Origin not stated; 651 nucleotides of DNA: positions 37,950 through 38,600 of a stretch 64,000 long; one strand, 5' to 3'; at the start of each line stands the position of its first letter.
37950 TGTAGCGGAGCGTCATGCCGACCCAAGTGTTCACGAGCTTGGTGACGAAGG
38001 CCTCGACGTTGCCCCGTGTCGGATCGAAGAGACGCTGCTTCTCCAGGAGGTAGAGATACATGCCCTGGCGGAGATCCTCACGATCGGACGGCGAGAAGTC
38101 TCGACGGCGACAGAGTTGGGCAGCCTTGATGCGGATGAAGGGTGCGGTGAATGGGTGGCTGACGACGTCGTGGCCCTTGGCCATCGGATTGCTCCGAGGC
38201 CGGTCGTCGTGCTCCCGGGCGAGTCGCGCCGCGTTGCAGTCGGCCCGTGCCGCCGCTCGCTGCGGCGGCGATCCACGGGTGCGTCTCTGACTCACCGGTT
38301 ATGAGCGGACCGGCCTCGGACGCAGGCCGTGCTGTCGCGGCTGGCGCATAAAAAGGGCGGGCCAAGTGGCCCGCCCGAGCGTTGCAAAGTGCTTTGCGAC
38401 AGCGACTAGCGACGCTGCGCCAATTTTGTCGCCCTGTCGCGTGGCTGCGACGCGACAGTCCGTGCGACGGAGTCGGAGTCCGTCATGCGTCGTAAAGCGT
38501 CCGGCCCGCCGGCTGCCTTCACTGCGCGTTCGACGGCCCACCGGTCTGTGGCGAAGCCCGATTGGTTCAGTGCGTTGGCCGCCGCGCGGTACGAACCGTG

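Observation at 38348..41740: Terminator-delimited XRE-ImmA cassette carrying two unknown proteins inside the prophage accessory arm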

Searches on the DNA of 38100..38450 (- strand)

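Call 47: search_rna_families(source=window, start=38100, end=38450, threshold=evalue, max_evalue=10)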
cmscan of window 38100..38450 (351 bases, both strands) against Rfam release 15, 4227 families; matches with E-value up to 10: 7.
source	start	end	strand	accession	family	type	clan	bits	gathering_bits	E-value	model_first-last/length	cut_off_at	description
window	38348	38422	-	RF02241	Xoo2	Gene; sRNA;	-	21.4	45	0.05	1-78/78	no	Xanthomonadaceae sRNA Xoo2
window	38213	38280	+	RF04283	mir-3135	Gene; miRNA;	-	14.1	80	9.1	1-68/68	no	mir-3135 microRNA precursor family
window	38319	38384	+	RF02868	ncS037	Gene; sRNA;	-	12.8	112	9.2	1-152/152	no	Burkholderia sRNA 37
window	38308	38379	+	RF02828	Scr3920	Gene; sRNA;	-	12.3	88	5.5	1-125/125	no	Streptomyces RNA 3920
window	38103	38155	+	RF01276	sR53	Gene; snRNA; snoRNA; CD-box;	-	12.1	49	1.8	1-60/60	no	Small nucleolar RNA sR53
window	38279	38385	-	RF01721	Pseudomon-groES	Cis-reg;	-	11.9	50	8.9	1-111/111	no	Pseudomon-groES RNA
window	38267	38394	-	RF02880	MH_s15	Gene; sRNA;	-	9.6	123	3.8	1-277/277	no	Mesorhizobail RNA 15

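Call 78: build_rna_model(alignment_id=A5, structure=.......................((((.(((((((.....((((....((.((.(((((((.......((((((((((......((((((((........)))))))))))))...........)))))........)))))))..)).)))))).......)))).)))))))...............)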
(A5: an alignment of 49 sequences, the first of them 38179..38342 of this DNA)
Model R1 built from alignment A5 (49 sequences, 189 columns); structure: as given.
model positions 165; base pairs 44; branch points 0; effective number of sequences 5.58; information 0.59 bits per position. Calibrated on 0.2 Mb of random sequence (short: E-values are rough).
structure used (alignment columns):
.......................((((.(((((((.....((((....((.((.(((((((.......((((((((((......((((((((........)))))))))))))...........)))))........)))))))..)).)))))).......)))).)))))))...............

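Call 79: search_with_rna_model(model_id=R1, sources=[window, L144, L145, L146, L147, L148, L149, L151, L152, L153, L154, L155, L156, L158, L159, L160, L161, L162, L163, L164, L165, L166, L167, L169, L170, L171, L172, L175, L176, L177, L178, L179, L180, L181, L182, L183, L184, L186, L188, L189, L190, L191, L192, L193, L194, L195, L196, L197, L198, L199, L200, L070, L072, L073, L078, L080, L134, L138, L140, L142], max_evalue=0.01)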
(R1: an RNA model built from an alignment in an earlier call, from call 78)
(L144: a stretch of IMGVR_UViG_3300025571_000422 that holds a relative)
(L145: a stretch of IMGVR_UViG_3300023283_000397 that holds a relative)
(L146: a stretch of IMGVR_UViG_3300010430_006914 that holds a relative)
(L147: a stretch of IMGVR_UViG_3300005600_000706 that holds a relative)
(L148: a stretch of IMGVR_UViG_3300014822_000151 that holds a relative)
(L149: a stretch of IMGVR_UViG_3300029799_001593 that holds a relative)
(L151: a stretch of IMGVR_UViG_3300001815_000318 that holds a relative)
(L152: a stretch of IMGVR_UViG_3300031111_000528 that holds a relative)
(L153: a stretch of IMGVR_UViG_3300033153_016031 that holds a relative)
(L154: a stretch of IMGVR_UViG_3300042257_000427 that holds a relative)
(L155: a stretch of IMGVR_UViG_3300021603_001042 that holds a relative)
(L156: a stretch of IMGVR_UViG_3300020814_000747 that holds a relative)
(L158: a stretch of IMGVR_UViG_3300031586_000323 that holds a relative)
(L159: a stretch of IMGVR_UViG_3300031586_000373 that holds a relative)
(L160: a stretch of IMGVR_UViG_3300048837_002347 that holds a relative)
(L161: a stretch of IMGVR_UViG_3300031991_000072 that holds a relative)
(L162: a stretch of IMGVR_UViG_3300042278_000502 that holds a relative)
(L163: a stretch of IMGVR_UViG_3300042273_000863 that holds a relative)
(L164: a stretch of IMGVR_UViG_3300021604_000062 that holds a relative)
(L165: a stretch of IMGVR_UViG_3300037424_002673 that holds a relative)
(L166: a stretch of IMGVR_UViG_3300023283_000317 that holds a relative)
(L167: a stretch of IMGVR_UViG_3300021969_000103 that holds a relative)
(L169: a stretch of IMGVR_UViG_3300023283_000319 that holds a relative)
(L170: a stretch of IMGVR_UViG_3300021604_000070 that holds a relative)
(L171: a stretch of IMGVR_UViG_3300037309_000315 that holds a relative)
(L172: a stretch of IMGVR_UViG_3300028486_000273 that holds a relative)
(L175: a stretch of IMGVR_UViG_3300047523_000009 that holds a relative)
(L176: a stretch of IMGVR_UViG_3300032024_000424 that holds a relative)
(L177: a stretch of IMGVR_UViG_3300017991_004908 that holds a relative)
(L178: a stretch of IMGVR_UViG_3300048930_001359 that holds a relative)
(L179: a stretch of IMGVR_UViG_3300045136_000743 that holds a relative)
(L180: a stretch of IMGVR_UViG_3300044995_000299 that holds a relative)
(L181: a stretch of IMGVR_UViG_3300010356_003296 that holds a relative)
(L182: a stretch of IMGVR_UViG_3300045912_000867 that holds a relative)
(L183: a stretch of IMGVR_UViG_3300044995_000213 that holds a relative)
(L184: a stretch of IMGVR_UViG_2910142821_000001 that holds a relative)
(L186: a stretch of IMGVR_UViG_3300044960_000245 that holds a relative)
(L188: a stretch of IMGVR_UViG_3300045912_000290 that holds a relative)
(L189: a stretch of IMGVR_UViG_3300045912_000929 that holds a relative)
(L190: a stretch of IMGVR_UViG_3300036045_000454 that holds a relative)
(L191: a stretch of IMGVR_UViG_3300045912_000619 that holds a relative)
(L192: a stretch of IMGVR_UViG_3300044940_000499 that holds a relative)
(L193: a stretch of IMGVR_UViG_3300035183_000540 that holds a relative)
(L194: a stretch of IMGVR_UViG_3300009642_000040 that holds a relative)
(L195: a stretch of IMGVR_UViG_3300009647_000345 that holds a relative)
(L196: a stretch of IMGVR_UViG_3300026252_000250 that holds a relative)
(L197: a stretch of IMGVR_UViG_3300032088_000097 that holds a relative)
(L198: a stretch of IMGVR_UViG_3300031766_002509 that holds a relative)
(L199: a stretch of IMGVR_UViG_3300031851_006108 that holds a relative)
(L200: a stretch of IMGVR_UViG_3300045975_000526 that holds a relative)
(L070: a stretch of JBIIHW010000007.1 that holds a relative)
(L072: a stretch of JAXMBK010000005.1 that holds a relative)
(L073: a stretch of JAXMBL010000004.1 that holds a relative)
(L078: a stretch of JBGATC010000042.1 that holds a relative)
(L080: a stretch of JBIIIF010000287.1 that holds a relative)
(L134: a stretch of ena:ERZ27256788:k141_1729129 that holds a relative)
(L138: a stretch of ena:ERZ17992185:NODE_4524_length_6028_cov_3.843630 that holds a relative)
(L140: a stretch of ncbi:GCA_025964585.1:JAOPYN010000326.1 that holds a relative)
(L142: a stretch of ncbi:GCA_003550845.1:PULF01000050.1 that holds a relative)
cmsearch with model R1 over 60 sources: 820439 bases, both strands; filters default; matches with E-value up to 0.01: 27.
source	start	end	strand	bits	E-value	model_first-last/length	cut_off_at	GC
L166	1471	1634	+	155.9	2.3e-22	1-165/165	no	0.68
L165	7843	8006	+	150.3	1.7e-21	1-165/165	no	0.66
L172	7844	8006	+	149.9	2.1e-21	1-165/165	no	0.69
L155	250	415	+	149.6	2.2e-21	1-165/165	no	0.66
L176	7842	8006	+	148.3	3.6e-21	1-165/165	no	0.67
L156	794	959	+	146.9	6.1e-21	1-165/165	no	0.66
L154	4197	4360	+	146.4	7.3e-21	1-165/165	no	0.66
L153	7843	8006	+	146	8.6e-21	1-165/165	no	0.66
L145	2285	2449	+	145.3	1.1e-20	1-165/165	no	0.69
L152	7844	8006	+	145.2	1.1e-20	1-165/165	no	0.62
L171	1036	1198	+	142.3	3.3e-20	1-165/165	no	0.72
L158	7844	8006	+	141.9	3.8e-20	1-165/165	no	0.64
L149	2972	3132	+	141.4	4.6e-20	1-165/165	no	0.66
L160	7844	8006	+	136.7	2.6e-19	1-165/165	no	0.67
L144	2981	3145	+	135.6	3.8e-19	1-165/165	no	0.72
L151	7842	8006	+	135.2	4.4e-19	1-165/165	no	0.68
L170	7843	8006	+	133.3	8.8e-19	1-165/165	no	0.72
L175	7853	8006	+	121.5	6.6e-17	1-165/165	no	0.71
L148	7846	8006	+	115.6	5.8e-16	1-165/165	no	0.64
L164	7852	8006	+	103.2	5.5e-14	1-165/165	no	0.77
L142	4956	5107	+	53.6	4.3e-06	1-165/165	no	0.65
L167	7849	8006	+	51.8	8.3e-06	1-165/165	no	0.68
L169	7850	8006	+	49.3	2.1e-05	1-165/165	no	0.66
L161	7851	8006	+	45.3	9e-05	1-165/165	no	0.67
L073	19193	19349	+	43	0.00021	1-165/165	no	0.69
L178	6222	6377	+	37.9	0.0014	1-165/165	no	0.71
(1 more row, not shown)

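Call 80: search_with_rna_model(model_id=R1, sources=[L146, L159, L177, L162, L199, L200, L196], max_evalue=10, filters=off)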
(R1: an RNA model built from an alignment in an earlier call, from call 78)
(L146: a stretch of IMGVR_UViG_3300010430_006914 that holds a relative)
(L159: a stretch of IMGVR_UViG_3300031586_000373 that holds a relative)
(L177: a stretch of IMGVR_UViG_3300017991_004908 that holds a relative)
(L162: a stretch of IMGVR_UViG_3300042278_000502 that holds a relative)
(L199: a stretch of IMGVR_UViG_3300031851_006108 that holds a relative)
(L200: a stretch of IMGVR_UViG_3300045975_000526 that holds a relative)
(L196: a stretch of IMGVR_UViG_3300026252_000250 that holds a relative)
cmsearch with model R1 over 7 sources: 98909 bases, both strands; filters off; matches with E-value up to 10: 45.
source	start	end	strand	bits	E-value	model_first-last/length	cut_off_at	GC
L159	11709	11783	+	17.9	0.25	1-165/165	no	0.69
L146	10043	10204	-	16.9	0.36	1-165/165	no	0.65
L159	12054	12113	-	13.9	1.1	1-165/165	no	0.73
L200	945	976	+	13.5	1.3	1-165/165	no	0.78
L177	8567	8707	-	13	1.5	1-165/165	no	0.66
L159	9207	9292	+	12.2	2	1-165/165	no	0.77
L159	12854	12925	+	12.1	2.1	1-165/165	no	0.72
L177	13092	13135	+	11.8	2.3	1-165/165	no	0.61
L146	5956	6005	+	11.7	2.4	1-165/165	no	0.72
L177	7629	7791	+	11.3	2.9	1-165/165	no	0.66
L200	12473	12635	+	11.1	3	1-165/165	no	0.63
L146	9197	9259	+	11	3.2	1-165/165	no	0.81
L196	210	272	-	10.9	3.2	1-165/165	no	0.65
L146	7766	7823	+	10.8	3.3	1-165/165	no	0.72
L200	462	563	-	10.5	3.7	1-165/165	no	0.72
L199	6822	6874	+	10.2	4.2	1-165/165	no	0.58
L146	7145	7195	+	9.8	4.8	1-165/165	no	0.73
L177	3918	4003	+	9.8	4.9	1-165/165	no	0.63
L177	6810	6845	+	9.8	5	1-165/165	no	0.58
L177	13556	13644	+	9.6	5.1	41-131/165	no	0.7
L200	12371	12418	+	9.5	5.5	1-165/165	no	0.58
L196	8549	8600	+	9.4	5.7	1-165/165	no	0.69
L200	7773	7858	-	9.3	5.8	1-165/165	no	0.65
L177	3747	3777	-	9.2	6.1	67-97/165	no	0.68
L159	5189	5261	+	9.1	6.2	1-165/165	no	0.59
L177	7729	7791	-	9.1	6.3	16-165/165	no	0.76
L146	9418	9482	-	8.9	6.7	1-165/165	no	0.78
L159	13634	13725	+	8.9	6.9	1-165/165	no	0.7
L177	5915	6072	+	8.8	6.9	1-165/165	no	0.69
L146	12034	12083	+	8.8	7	1-165/165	no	0.72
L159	9036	9101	+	8.8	7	1-165/165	no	0.71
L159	9915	9954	-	8.8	7.1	1-165/165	no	0.75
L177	5264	5394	-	8.7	7.2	1-165/165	no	0.69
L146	9076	9206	-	8.6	7.6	1-165/165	no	0.69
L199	2588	2651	+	8.5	7.7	1-165/165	no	0.66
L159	9369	9430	+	8.5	7.8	1-165/165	no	0.81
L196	5873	5941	+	8.5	7.8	1-165/165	no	0.72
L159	10147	10187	+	8.5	7.9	1-165/165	no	0.68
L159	7863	7901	-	8.4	8.1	1-165/165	no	0.72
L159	15488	15570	+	8.4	8.1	1-165/165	no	0.67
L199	8216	8270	-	8.2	8.8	1-165/165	no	0.6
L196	4754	4796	+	8.1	9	1-165/165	no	0.7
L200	16023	16056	+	8.1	9.2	1-165/165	no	0.76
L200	6393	6441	-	8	9.6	1-165/165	no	0.67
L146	1763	1814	-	7.8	10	1-165/165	no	0.71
